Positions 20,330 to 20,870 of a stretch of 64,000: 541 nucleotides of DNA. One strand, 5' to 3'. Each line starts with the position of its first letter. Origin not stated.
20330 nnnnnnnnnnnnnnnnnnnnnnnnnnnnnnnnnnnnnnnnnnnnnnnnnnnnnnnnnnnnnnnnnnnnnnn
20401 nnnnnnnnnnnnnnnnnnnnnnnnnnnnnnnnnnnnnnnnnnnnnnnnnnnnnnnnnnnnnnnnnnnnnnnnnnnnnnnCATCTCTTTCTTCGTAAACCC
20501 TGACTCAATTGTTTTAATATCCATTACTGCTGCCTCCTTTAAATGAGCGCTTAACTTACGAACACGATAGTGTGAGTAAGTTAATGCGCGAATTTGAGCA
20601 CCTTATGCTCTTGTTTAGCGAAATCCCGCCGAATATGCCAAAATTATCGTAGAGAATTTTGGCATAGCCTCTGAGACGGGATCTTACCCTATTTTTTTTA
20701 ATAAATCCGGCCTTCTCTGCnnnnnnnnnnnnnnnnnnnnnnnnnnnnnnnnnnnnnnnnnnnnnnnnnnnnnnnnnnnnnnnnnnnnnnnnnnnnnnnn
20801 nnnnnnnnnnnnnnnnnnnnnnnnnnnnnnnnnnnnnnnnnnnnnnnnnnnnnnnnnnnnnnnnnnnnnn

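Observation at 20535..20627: Conserved about 90-nt structured leader shared by rplS and purA, with compensatory base-pair changes (copy 1)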

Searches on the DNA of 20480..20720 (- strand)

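Call 12: search_rna_families(source=window, start=20480, end=20720, threshold=evalue, max_evalue=10, show_alignments=3)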
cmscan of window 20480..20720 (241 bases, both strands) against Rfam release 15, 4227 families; matches with E-value up to 10: 7.
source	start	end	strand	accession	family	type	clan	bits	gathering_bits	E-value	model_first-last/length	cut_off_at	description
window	20634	20666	-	RF03953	mir-5350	Gene; miRNA;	-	17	90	0.7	22-54/74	no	mir-5350 microRNA precursor family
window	20614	20697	+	RF02875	AS-pc01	Gene; antisense;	-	15.8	79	1.7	1-99/99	no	Antisense to pHK01_035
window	20668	20720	-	RF02447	SpR19_sRNA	Gene; sRNA;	-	13.7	79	5.3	71-123/123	5'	Streptococcus sRNA SpR19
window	20532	20563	-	RF02974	Fibro-purF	Cis-reg;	-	11.7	60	5.1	1-75/75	no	Fibro-purF RNA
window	20547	20649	-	RF00437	HLE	Cis-reg;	-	11.4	60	7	1-130/130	no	Hairy RNA localisation element (HLE)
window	20634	20666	-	RF00696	mir-203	Gene; miRNA;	-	11.3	65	8.9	26-59/80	no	mir-203 microRNA precursor family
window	20615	20716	+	RF00026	U6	Gene; snRNA; splicing;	CL00009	11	44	3.7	1-105/105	no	U6 spliceosomal RNA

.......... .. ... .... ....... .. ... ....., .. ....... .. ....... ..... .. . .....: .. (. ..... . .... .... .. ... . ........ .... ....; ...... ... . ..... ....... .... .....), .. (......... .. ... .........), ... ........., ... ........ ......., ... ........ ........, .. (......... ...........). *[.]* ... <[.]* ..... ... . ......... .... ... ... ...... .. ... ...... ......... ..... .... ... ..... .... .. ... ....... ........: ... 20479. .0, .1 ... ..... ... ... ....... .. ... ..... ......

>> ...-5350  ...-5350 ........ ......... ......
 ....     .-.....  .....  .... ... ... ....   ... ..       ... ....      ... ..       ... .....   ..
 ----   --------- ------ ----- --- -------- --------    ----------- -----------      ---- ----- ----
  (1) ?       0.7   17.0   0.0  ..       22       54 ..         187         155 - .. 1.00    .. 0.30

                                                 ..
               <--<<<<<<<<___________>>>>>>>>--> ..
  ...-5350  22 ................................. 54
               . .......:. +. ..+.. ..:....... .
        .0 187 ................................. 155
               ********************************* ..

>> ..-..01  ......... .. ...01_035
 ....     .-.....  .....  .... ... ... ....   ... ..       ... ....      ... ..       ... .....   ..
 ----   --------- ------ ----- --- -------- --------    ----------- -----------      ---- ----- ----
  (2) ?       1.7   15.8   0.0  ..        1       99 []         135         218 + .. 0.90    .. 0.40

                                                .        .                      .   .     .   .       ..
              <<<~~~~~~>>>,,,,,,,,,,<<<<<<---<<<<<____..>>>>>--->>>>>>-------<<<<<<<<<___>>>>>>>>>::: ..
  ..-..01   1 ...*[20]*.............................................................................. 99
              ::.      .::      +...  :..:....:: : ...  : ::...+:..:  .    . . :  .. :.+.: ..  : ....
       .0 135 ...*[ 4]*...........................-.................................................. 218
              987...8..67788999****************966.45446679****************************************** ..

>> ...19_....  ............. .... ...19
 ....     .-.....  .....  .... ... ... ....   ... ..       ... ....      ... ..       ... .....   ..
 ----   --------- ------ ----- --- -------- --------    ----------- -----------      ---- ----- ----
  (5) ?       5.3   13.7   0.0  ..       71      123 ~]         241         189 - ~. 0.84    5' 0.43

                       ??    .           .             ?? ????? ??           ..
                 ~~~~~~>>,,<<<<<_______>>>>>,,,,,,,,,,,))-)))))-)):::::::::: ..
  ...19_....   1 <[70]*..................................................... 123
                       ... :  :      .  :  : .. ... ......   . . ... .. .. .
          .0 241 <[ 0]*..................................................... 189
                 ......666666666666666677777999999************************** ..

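Call 83: build_rna_model(alignment_id=A2, structure=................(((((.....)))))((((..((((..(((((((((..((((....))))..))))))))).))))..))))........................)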
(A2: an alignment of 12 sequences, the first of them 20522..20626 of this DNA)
Model R1 built from alignment A2 (12 sequences, 112 columns); structure: as given.
model positions 100; base pairs 26; branch points 1; effective number of sequences 1.16; information 0.589 bits per position. Calibrated on 0.2 Mb of random sequence (short: E-values are rough).
structure used (alignment columns):
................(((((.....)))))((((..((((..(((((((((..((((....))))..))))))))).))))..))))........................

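Call 84: search_with_rna_model(model_id=R1, sources=[window, L002, L003, L004, L005, L006, L007, L008, L009, L010, L011, L013, L016, L017, L018, L019, L020, L021, L022, L023, L024, L025, L026, L027, L028, L029, L030, L031, L032, L033, L034, L035, L036, L037, L038], max_evalue=5)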
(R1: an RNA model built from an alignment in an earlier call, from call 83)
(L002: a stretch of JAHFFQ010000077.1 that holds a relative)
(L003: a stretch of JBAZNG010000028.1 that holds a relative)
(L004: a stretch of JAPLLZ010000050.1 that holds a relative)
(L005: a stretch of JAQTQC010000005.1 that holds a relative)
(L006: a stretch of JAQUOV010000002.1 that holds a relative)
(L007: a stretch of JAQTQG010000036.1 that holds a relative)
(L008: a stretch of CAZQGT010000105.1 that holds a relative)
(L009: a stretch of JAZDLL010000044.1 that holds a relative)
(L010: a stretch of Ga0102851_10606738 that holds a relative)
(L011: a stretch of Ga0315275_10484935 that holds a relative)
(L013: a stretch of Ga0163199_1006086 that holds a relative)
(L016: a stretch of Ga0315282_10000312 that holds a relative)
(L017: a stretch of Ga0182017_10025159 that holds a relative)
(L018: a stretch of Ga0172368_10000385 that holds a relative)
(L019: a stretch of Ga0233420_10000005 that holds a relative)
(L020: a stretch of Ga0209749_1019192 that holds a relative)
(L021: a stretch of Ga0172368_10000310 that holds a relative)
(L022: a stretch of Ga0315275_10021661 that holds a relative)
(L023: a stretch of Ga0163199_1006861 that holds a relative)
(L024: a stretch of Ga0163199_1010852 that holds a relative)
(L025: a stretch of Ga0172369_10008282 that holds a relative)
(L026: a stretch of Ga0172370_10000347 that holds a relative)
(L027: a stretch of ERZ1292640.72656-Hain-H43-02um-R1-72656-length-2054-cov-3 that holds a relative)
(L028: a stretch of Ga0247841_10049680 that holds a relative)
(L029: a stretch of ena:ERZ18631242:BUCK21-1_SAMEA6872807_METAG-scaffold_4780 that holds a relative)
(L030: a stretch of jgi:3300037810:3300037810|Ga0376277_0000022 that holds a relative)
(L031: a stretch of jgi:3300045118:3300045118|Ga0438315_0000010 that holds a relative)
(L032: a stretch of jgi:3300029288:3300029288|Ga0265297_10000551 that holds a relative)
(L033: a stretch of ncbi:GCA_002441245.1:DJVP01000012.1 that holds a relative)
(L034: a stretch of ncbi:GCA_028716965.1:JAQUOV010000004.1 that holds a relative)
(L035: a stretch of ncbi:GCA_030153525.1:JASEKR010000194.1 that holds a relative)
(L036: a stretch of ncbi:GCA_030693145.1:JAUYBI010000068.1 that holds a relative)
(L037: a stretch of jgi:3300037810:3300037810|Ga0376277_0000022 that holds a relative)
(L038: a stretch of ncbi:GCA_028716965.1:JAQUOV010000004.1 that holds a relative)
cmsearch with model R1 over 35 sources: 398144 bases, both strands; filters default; matches with E-value up to 5: 48.
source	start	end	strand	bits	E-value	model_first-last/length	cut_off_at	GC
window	20527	20626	-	120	3.6e-25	1-100/100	no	0.43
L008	284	383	+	118.8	6.9e-25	1-100/100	no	0.43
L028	1610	1709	+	118.2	9.3e-25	1-100/100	no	0.41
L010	496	595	-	116.5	2.4e-24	1-100/100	no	0.4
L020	1426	1524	+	114.8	5.8e-24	1-100/100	no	0.42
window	47178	47276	-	113.9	9.6e-24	1-100/100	no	0.38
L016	739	838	+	112.8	1.7e-23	1-100/100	no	0.36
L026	2944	3043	+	112.1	2.5e-23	1-100/100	no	0.4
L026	3395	3494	+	108.2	2.1e-22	1-100/100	no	0.37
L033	9900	9998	+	103.5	2.6e-21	1-100/100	no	0.43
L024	556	655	-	100.3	1.5e-20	1-100/100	no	0.37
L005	7397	7494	+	100.3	1.5e-20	1-100/100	no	0.37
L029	1461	1561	+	100.3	1.5e-20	1-100/100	no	0.44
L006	1210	1325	+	93.4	6.3e-19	1-100/100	no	0.38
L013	1231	1326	-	91.9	1.4e-18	1-100/100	no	0.41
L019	4961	5057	+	91.5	1.8e-18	1-100/100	no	0.35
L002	4669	4779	+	90.6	2.8e-18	1-100/100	no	0.38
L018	6224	6327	+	78.6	1.8e-15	1-100/100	no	0.46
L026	62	160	+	78.5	2e-15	1-100/100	no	0.4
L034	9902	9998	+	76.5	5.8e-15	1-100/100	no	0.42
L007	6799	6878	-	70.9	1.1e-13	1-100/100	no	0.47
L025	5354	5465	+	68.2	5.1e-13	1-100/100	no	0.44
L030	9903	9998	+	67.2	8.5e-13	1-100/100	no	0.41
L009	1783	1894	+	67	9.8e-13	1-100/100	no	0.46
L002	899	1003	+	61.1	2.3e-11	1-100/100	no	0.44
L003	5329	5410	+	60.8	2.8e-11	1-100/100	no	0.41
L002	3756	3861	+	59.9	4.5e-11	1-100/100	no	0.41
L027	1369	1438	+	58.9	7.4e-11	1-100/100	no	0.41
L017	2498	2577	+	57.3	1.8e-10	1-100/100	no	0.45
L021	761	850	+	51.8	3.5e-09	1-100/100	no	0.34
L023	2823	2934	+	49.7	1.1e-08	1-100/100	no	0.45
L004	4731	4843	-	47.6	3.4e-08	1-100/100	no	0.5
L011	1203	1334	+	34.9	3.2e-05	1-100/100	no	0.39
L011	1101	1201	-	34.6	3.8e-05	1-100/100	no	0.44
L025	10287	10392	-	29.6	0.00055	1-100/100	no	0.44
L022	2776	2910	+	29.2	0.00068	1-100/100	no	0.35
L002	921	1006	-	28.5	0.001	1-100/100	no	0.48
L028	1641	1695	-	28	0.0013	32-86/100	no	0.4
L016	771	823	-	23.2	0.017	33-85/100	no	0.36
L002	3793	3847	-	23.2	0.017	32-86/100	no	0.4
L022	2628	2723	-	21.4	0.047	1-100/100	no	0.43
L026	2975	3029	-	21.2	0.053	32-86/100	no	0.38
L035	9893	9998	+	17.9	0.32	1-100/100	no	0.56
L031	2889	2965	-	16.1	0.83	1-100/100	no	0.36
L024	560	659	+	14.4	2.1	1-100/100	no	0.41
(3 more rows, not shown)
